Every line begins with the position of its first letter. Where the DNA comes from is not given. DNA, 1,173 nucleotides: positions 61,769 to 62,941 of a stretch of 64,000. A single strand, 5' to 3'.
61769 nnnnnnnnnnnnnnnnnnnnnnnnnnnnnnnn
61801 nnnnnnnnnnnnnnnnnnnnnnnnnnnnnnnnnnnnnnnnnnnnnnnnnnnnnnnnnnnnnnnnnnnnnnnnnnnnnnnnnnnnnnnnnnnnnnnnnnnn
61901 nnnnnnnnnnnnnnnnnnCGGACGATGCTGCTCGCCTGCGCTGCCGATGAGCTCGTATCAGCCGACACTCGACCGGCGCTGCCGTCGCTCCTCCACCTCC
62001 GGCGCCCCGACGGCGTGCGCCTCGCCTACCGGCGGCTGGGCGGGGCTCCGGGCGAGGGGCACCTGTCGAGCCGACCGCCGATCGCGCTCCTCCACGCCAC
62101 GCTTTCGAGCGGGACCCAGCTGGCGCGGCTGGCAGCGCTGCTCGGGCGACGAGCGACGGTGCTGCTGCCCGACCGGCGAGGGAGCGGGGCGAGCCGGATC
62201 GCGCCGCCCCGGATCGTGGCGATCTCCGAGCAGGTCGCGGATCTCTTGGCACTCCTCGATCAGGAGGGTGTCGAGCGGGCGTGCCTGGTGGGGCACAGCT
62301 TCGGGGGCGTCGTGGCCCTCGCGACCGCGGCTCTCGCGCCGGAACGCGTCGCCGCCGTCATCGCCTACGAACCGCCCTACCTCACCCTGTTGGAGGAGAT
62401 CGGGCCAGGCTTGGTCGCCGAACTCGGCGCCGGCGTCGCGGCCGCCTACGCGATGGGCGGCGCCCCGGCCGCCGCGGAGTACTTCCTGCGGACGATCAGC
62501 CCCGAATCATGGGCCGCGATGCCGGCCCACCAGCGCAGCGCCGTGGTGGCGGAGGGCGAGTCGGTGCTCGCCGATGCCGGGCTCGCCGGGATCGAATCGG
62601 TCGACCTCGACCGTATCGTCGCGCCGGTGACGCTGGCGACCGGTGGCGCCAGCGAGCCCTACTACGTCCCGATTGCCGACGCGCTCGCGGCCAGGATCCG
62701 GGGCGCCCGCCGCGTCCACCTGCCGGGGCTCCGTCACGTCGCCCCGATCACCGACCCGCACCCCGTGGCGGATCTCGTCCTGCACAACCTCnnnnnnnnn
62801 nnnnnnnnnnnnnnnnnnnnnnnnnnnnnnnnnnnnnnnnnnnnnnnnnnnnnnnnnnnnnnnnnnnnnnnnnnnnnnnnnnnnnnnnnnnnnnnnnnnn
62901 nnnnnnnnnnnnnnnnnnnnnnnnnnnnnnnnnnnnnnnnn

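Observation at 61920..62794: Alpha/beta-hydrolase fused to MenE may replace the missing DHNA-CoA thioesterase (MenI)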

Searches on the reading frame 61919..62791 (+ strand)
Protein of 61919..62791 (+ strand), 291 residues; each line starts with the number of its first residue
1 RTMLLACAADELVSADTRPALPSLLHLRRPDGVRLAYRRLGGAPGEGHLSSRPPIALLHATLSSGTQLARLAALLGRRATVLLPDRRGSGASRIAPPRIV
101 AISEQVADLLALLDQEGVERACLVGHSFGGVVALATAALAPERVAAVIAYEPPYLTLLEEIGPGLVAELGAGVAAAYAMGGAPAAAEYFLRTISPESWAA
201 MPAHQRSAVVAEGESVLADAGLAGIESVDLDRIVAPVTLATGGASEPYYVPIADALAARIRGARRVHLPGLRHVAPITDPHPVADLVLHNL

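Call 9: search_protein_families(library=ncbifam, proteins=[window:61919-62791:+], max_evalue=1)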
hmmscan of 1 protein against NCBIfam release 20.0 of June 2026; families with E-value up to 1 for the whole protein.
window:61919-62791:+ (291 aa): 38 families (the best 25 are shown)
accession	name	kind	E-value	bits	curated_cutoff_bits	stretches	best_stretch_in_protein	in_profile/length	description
NF051488.1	bifunc_PcaDC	exception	5.2e-18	65.3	390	1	54-289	14-248/375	bifunctional 3-oxoadipate enol-lactonase/4-carboxymuconolactone decarboxylase PcaDC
TIGR02427.1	protocat_pcaD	equivalog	4.6e-15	55.7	255.85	1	69-148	30-108/251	3-oxoadipate enol-lactonase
NF011457.0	PRK14875.1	equivalog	1.2e-12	47.5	307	1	51-147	131-226/372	acetoin dehydrogenase dihydrolipoyllysine-residue acetyltransferase subunit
NF007954.0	PRK10673.1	equivalog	2e-11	43.6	399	1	50-149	14-111/255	esterase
NF051487.1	bifunc_PcaCD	exception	3e-11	43.1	430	1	51-287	171-407/413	bifunctional 4-carboxymuconolactone decarboxylase/3-oxoadipate enol-lactonase PcaCD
TIGR03056.1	bchO_mg_che_rel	equivalog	5.1e-10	38.8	172.55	2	47-147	28-123/278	alpha/beta fold hydrolase BchO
TIGR03611.1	RutD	equivalog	2.2e-09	37.1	238.5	1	72-148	33-109/258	pyrimidine utilization protein D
NF050089.1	i_nPHAscl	equivalog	2.7e-09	36.5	300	1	52-148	18-113/288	intracellular short-chain-length polyhydroxyalkanoate depolymerase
NF058673.1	LipAdnlyCyLipJMY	equivalog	1.7e-08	33.6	800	1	33-149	18-133/449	bifunctional lipase/adenylate cyclase LipJ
TIGR03695.1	menH_SHCHC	equivalog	4.3e-08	32.9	208.55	1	52-148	2-100/252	2-succinyl-6-hydroxy-2,4-cyclohexadiene-1-carboxylate synthase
NF002938.0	PRK03592.1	equivalog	6.4e-07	29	241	1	55-152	33-129/298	haloalkane dehalogenase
NF045632.1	hydroxlase_HsaD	equivalog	4.1e-06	26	400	1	52-157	34-142/290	4,5:9,10-diseco-3-hydroxy-5,9,17-trioxoandrosta-1(10),2-diene-4-oate hydrolase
NF006449.0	PRK08775.1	equivalog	3.8e-05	22.8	296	1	101-149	120-169/344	homoserine O-succinyltransferase MetX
NF045948.1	ProImpepThrmp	equivalog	0.00018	21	500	1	64-138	38-114/291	proline iminopeptidase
NF052610.1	macro_16_ester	equivalog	0.00049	19.5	420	1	101-148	76-123/281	alpha/beta fold macrolide esterase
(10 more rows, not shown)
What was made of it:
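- On 3-oxoadipate enol-lactonase (PcaD): 55.7 bits (call 9).
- It scores 32.9 bits on TIGR03695 against a cutoff of 208.55 (call 9). The best NCBIfam hits are weak enol-lactonase (PcaD) matches at 55-65 bits (call 9). TIGR03695 scores 32.9 bits against a cutoff of 208.55 (call 9).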

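Call 10: search_solved_structures(query=window:61919-62791:+, max_evalue=1, show_alignments=2)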
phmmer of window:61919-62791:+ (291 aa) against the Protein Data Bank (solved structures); distinct sequences matched with E-value up to 1: 233 (the best 60 are shown).
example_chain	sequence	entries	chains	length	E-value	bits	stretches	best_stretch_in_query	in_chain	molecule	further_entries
3bwx_A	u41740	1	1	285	3.9e-11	46.4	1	30-150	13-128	Alpha/beta hydrolase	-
5cw2_C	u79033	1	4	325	3.3e-10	43.4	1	70-153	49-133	Putative epoxide hydrolase EPHA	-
3r0v_A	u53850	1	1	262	5.7e-09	39.3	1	50-276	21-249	Alpha/beta hydrolase fold protein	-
2e3j_A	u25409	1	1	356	1.4e-08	38.1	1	53-154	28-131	EPOXIDE HYDROLASE EPHB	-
2zjf_A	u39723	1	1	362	1.4e-08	38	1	53-154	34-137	Probable epoxide hydrolase ephB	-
3om8_A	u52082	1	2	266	1.7e-08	37.7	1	25-282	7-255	Probable hydrolase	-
3bf8_A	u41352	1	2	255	7.4e-08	35.7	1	51-151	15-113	Esterase YbfF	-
3bf7_A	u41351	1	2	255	3.5e-07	33.5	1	51-151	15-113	Esterase YbfF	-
4jnc_A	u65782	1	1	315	4e-07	33.3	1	49-159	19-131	Bifunctional epoxide hydrolase 2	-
4c4x_A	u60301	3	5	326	4.2e-07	33.2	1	49-159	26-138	BIFUNCTIONAL EPOXIDE HYDROLASE 2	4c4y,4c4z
7eba_A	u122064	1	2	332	4.4e-07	33.1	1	49-159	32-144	Bifunctional epoxide hydrolase 2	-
3ans_A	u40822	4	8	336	4.5e-07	33.1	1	49-159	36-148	Epoxide hydrolase 2 | Bifunctional epoxide hydrolase 2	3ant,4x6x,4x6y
3pdc_A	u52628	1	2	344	4.7e-07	33.1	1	49-159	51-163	Epoxide hydrolase 2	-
6i5e_A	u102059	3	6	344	4.7e-07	33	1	49-159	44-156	Bifunctional epoxide hydrolase 2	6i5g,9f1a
6fr2_A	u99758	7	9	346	4.7e-07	33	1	49-159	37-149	Bifunctional epoxide hydrolase 2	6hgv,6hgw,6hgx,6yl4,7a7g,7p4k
2xua_A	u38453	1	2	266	5.4e-05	26.3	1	45-147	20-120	3-OXOADIPATE ENOL-LACTONASE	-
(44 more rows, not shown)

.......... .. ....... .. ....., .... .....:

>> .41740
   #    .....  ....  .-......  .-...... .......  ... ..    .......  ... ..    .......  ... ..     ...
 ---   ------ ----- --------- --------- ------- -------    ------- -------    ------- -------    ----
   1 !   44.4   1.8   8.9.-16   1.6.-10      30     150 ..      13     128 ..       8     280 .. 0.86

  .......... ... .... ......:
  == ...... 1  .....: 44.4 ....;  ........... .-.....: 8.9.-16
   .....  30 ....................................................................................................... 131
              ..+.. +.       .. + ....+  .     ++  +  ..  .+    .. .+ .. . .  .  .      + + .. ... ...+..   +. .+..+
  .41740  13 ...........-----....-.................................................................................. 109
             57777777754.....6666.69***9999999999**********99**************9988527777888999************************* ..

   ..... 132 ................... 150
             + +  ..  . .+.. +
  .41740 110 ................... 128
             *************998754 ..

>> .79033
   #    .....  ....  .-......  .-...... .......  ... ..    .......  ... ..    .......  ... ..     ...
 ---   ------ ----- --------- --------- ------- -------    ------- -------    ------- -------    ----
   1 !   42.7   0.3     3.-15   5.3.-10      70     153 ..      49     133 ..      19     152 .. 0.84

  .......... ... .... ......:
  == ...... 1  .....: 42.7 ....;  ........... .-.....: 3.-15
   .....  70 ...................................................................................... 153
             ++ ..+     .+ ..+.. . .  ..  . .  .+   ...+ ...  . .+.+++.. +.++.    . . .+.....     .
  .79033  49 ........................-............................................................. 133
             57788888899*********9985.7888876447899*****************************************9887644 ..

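Call 11: find_homologous_proteins(query=window:61919-62791:+, max_evalue=0.00001)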
Query window:61919-62791:+ (291 aa): 95 proteins with E <= 0.00001 among 8000 candidates.
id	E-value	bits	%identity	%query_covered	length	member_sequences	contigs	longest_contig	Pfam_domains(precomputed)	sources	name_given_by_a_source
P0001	3.9e-63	232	52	90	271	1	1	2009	PF12697.14,PF00561.27,PF12146.16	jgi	jgi:pimeloyl-ACP methyl ester carboxylesterase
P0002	1.7e-62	230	53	91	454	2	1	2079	PF13193.13,PF00561.27,PF12146.16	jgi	-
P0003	1.4e-61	227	54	90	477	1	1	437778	PF12697.14,PF13193.13,PF00561.27,PF12146.16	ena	-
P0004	2.9e-61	226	53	88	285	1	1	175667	PF12697.14,PF00561.27,PF00975.27,PF12146.16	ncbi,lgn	-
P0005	6.2e-61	225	53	88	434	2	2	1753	PF12697.14,PF13193.13,PF00561.27,PF12146.16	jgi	jgi:pimeloyl-ACP methyl ester carboxylesterase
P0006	6.8e-61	224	55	81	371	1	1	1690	PF12697.14,PF13193.13,PF00561.27,PF12146.16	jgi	-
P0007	1.7e-59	220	51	94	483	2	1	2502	PF12697.14,PF00501.35,PF13193.13,PF00561.27,PF12146.16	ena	-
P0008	2.1e-59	220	55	82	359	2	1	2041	PF12697.14,PF13193.13,PF00561.27,PF12146.16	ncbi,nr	ncbi:MAG TPA: alpha/beta fold hydrolase, partial [Candidatus Nanopelagicales bacterium]|nr:alpha/bet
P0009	6.9e-59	218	46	95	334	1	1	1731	PF12697.14,PF00561.27,PF12146.16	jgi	jgi:pimeloyl-ACP methyl ester carboxylesterase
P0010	1.9e-58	216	55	78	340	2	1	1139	PF12697.14,PF13193.13,PF00561.27,PF12146.16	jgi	jgi:pimeloyl-ACP methyl ester carboxylesterase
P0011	2.9e-58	216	52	89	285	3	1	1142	PF12697.14,PF00561.27,PF12146.16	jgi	jgi:pimeloyl-ACP methyl ester carboxylesterase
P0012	3.2e-58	216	54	78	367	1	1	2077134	PF12697.14,PF13193.13,PF00561.27,PF00975.27,PF12146.16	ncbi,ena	-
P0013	6.7e-58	215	51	91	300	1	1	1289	PF12697.14,PF00561.27,PF12146.16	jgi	jgi:pimeloyl-ACP methyl ester carboxylesterase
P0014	6.9e-58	215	54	81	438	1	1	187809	PF12697.14,PF13193.13,PF00561.27,PF12146.16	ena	-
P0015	8.6e-58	214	56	79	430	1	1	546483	PF12697.14,PF13193.13,PF00561.27,PF00975.27,PF12146.16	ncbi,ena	-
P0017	2.8e-57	213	52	81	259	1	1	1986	PF12697.14,PF00561.27,PF00975.27,PF12146.16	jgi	jgi:pimeloyl-ACP methyl ester carboxylesterase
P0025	4.7e-55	205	51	89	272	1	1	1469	PF12697.14,PF00561.27,PF00975.27,PF12146.16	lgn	-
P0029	1.9e-54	203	46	93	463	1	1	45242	PF12697.14,PF00501.35,PF13193.13,PF00561.27,PF00975.27,PF12146.16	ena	-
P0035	9.7e-53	198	48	90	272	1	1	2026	PF12697.14,PF00561.27,PF00975.27,PF07819.20,PF12146.16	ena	-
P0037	2.1e-52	197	49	90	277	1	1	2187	PF12697.14,PF00561.27,PF00975.27,PF12146.16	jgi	jgi:pimeloyl-ACP methyl ester carboxylesterase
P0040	2.5e-51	193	51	71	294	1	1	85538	PF12697.14,PF00561.27,PF00975.27,PF12146.16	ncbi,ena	-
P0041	2.6e-51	193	49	91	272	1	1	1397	PF12697.14,PF00561.27,PF00975.27,PF12146.16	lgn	-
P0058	1.5e-45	174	43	90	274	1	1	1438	PF12697.14,PF00561.27,PF00975.27,PF12146.16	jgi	jgi:pimeloyl-ACP methyl ester carboxylesterase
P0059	1.3e-42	164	44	81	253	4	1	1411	PF12697.14,PF00561.27,PF00975.27,PF12146.16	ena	-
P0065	5.6e-39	153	44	81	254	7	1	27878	PF12697.14,PF00561.27,PF00975.27,PF07819.20,PF12146.16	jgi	jgi:pimeloyl-ACP methyl ester carboxylesterase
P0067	3.2e-35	140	41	79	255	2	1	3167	PF12697.14,PF00561.27,PF00975.27,PF12146.16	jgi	-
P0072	8.1e-15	73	34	80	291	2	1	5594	PF12697.14,PF00561.27,PF12146.16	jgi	jgi:pimeloyl-ACP methyl ester carboxylesterase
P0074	1.8e-13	69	49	34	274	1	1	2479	PF12697.14,PF00561.27,PF00975.27,PF12146.16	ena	-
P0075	5.6e-10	57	42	34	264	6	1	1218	PF12697.14,PF00561.27,PF00975.27,PF12146.16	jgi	jgi:lipase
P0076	2.4e-9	55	31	73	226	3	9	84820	PF12697.14,PF00561.27,PF12146.16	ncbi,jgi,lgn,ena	jgi:pimeloyl-ACP methyl ester carboxylesterase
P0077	5.6e-9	54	32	81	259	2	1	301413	PF12697.14,PF03096.21,PF00561.27,PF12146.16,PF08386.17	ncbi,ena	-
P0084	3.3e-7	48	39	34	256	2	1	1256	PF00756.27,PF12697.14,PF00561.27,PF00975.27,PF12146.16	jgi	jgi:lipase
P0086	3.6e-7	48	44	34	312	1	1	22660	PF00756.27,PF12697.14,PF00364.29,PF00561.27,PF00975.27,PF12146.16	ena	-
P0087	6.0e-7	48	34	52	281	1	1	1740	PF12697.14,PF00561.27,PF00975.27,PF12146.16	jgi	jgi:pimeloyl-ACP methyl ester carboxylesterase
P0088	6.1e-7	48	42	34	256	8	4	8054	PF00756.27,PF12697.14,PF00561.27,PF00975.27,PF12146.16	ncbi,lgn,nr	ncbi:MAG: lipase [Gaiellales bacterium]|nr:lipase [Gaiellales bacterium]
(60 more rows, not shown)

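Call 13: find_encoding_contigs(protein=P0004, flank=10000, max_places=3)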
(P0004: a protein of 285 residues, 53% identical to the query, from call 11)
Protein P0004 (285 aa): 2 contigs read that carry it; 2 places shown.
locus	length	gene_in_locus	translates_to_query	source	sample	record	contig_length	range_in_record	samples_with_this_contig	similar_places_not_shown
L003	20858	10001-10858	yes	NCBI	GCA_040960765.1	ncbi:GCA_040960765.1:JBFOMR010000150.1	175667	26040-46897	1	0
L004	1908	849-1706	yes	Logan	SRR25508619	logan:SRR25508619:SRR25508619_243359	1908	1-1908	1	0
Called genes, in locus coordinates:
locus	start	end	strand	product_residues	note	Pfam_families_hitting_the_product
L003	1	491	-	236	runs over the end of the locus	PF00072:Response_reg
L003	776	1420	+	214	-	PF00440:TetR_N, PF17932:TetR_C_24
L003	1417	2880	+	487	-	PF00425:Chorismate_bind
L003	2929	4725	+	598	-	PF02776:TPP_enzyme_N, PF16582:TPP_enzyme_M_2 (weak), PF02775:TPP_enzyme_C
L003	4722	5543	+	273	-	PF00561:Abhydrolase_1, PF12146:Hydrolase_4, PF12697:Abhydrolase_6, PF03096:Ndr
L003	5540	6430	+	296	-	PF00378:ECH_1, PF16113:ECH_2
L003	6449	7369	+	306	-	PF01040:UbiA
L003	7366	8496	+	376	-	PF02746:MR_MLE_N (faint), PF13378:MR_MLE_C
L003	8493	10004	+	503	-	PF00501:AMP-binding, PF13193:AMP-binding_C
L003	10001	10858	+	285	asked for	PF00561:Abhydrolase_1, PF00975:Thioesterase (faint), PF12146:Hydrolase_4, PF12697:Abhydrolase_6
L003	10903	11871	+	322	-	PF00005:ABC_tran, PF13304:AAA_21, PF27102:NodI_C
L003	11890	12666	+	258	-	PF01061:ABC2_membrane, PF12698:ABC2_membrane_3 (weak)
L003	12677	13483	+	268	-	PF01061:ABC2_membrane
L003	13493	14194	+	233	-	PF03167:UDG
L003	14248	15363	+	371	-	PF00226:DnaJ, PF01556:DnaJ_C, PF27659:CHP02642 (faint), PF00684:DnaJ_CXXCXGXG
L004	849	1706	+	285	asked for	PF00561:Abhydrolase_1, PF00975:Thioesterase (faint), PF12146:Hydrolase_4, PF12697:Abhydrolase_6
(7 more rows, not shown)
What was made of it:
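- On Type II / terminal thioesterase (Pfam PF00975): PF00975 is among the precomputed Pfam domains for some homologues (call 11) and is marked faint for P0004 (call 13).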

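Call 14: find_encoding_contigs(protein=P0003, flank=10000, max_places=3)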
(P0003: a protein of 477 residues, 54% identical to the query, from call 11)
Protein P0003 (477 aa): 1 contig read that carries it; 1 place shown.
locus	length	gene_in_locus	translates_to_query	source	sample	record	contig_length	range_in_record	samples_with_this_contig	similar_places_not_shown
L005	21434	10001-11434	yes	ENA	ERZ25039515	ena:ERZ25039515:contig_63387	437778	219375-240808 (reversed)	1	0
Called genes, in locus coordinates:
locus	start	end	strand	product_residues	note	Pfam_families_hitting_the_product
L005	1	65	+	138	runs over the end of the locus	-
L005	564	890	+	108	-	PF02518:HATPase_c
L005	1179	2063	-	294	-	-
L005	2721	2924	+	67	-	PF00425:Chorismate_bind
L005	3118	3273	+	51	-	PF00425:Chorismate_bind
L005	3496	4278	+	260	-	PF02776:TPP_enzyme_N, PF16582:TPP_enzyme_M_2 (weak)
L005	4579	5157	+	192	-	PF02775:TPP_enzyme_C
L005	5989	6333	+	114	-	PF00378:ECH_1, PF16113:ECH_2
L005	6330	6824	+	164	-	PF00378:ECH_1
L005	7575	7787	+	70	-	-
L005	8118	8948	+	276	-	PF13378:MR_MLE_C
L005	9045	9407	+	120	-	PF00501:AMP-binding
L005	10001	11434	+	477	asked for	PF13193:AMP-binding_C, PF00561:Abhydrolase_1, PF12146:Hydrolase_4, PF12697:Abhydrolase_6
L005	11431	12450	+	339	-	PF01209:Ubie_methyltran (weak)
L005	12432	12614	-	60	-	-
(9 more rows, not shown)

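Call 25: find_related_loci(query=A2, collection=genome_contigs, flank=10000)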
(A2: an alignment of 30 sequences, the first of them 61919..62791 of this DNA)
Query A2 (291 aa) in genome_contigs; peptide patterns used: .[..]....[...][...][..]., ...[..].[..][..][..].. (x = any residue, [..] = any of these).
600 stretches matched a pattern (row limit reached: there are more); 467 encode a relative of the query (tblastn E <= 1e-3); the best 80 are kept; 80 distinct loci.
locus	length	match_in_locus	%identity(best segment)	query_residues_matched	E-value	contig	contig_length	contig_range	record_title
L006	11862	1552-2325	51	31-288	2e-65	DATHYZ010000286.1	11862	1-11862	MAG TPA_asm: Candidatus Limnocylindrales bacterium isolate SMAG_U16225 k141_708484, whole genome shotgun sequence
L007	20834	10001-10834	49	11-291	2e-63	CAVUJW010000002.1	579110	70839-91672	MAG: uncultured Chloroflexia bacterium isolate MFD01721.bin.2.170 genome assembly, contig: contig_17861, whole genome sh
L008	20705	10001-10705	57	53-284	4e-61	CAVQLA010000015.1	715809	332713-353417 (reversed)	MAG: uncultured Chloroflexia bacterium isolate MFD00032.bin.1.157 genome assembly, contig: contig_9272, whole genome sho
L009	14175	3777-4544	49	31-291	2e-60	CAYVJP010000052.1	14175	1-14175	MAG TPA_asm: uncultured Anaerolineaceae bacterium isolate SRP237561_co1_263 genome assembly, contig: NODE_7682_length_14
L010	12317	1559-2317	50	27-284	1e-60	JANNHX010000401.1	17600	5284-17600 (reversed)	MAG: Chloroflexota bacterium isolate SOY_6_C_metabat_191 SOY_6_C_k141_1109938, whole genome shotgun sequence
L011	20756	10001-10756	54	31-287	5e-60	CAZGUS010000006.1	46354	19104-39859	MAG TPA_asm: uncultured Anaerolineaceae bacterium isolate binchicken_co50_320 genome assembly, contig: NODE_746_length_4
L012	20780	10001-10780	50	31-288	5e-59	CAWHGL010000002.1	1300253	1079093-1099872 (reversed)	MAG: uncultured Chloroflexia bacterium isolate MFD00392.bin.2.284 genome assembly, contig: contig_18866, whole genome sh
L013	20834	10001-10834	46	12-291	1e-58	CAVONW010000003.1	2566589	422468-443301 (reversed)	MAG: uncultured Chloroflexia bacterium isolate MFD09964.bin.1.240 genome assembly, contig: contig_8415, whole genome sho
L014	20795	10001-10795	46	22-291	4e-58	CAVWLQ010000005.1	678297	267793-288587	MAG: uncultured Chloroflexia bacterium isolate MFD09368.bin.2.48 genome assembly, contig: contig_29640, whole genome sho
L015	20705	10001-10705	50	53-284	4e-58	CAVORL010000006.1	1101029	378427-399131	MAG: uncultured Chloroflexia bacterium isolate MFD09964.bin.2.179 genome assembly, contig: contig_7734, whole genome sho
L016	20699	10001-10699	52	55-284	3e-57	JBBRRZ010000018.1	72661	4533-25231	MAG: Candidatus Limnocylindrales bacterium isolate La2_maxbin2.415 La2_maxbin2.415_K_2600195L72661_cov_36.9891, whole ge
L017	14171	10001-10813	53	20-291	6e-57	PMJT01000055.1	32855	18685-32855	MAG: Chloroflexi bacterium isolate fen_1046 73.20120600_E2D.42_contig_1253, whole genome shotgun sequence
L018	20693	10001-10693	54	53-280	9e-57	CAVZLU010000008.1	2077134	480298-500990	MAG: uncultured Chloroflexia bacterium isolate MFD02199.bin.2.5 genome assembly, contig: contig_9252, whole genome shotg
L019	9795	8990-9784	50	12-280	1e-56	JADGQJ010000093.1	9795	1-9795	MAG: Chloroflexota bacterium isolate Chersky.2_5 contig-100_2198, whole genome shotgun sequence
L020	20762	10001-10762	50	26-284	2e-56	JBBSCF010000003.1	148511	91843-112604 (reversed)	MAG: Candidatus Limnocylindrales bacterium isolate La6_metabat2.260 La6_metabat2.260_K_2979339_L_148511_cov_23.9515, who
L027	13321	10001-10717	52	55-291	1e-54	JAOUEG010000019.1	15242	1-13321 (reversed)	MAG: Chloroflexota bacterium isolate 4_1_Jan_SF_Bin57 4_1_Jan_SF_Bin57_scaffold_1422_c1, whole genome shotgun sequence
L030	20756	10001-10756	49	26-279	2e-54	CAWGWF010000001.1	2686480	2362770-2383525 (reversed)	MAG: uncultured Chloroflexia bacterium isolate MFD09779.bin.1.328 genome assembly, contig: contig_24289, whole genome sh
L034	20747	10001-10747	49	27-280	3e-53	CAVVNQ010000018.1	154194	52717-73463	MAG: uncultured Chloroflexia bacterium isolate MFD05684.bin.3.391 genome assembly, contig: contig_74899, whole genome sh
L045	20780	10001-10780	45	27-291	1e-51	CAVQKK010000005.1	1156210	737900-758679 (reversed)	MAG: uncultured Chloroflexia bacterium isolate MFD02416.bin.1.295 genome assembly, contig: contig_3631, whole genome sho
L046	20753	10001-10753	46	29-284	3e-51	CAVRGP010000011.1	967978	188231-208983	MAG: uncultured Chloroflexia bacterium isolate MFD05442.bin.1.77 genome assembly, contig: contig_6234, whole genome shot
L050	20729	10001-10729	52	47-284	1e-55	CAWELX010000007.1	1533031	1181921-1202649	MAG: uncultured Chloroflexia bacterium isolate MFD04716.bin.1.95 genome assembly, contig: contig_5627, whole genome shot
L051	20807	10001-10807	48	14-287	1e-50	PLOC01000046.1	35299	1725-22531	MAG: Chloroflexi bacterium isolate fen_1069 73.20120800_E1D.31_contig_8582, whole genome shotgun sequence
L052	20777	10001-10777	49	31-291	2e-50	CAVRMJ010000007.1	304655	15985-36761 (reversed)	MAG: uncultured Chloroflexia bacterium isolate MFD01299.bin.2.143 genome assembly, contig: contig_2526, whole genome sho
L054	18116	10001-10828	47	11-291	3e-50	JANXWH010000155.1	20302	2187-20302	MAG: Chloroflexi bacterium isolate GL140_1_metabat_58 GL140_1_k141_374714, whole genome shotgun sequence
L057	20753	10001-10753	52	31-283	8e-50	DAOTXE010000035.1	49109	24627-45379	MAG TPA_asm: Chloroflexota bacterium isolate H2_222 k103_936341, whole genome shotgun sequence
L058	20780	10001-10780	48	31-288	1e-49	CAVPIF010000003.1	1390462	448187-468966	MAG: uncultured Chloroflexia bacterium isolate MFD09964.bin.2.142 genome assembly, contig: contig_911, whole genome shot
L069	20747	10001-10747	47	27-280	3e-46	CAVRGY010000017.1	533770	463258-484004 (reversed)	MAG: uncultured Chloroflexia bacterium isolate MFD05442.bin.2.302 genome assembly, contig: contig_7366, whole genome sho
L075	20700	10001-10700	51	53-282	7e-46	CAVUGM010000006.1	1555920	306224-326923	MAG: uncultured Chloroflexia bacterium isolate MFD02134.bin.2.86 genome assembly, contig: contig_9324, whole genome shot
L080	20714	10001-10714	43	53-288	2e-39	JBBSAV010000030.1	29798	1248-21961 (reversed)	MAG: Candidatus Limnocylindrales bacterium isolate La6_metabat2.046 La6_metabat2.046_K_64929_L_29798_cov_13.1131, whole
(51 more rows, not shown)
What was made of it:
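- This holds across 80 species-representative genomes, all Chloroflexota (call 25).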
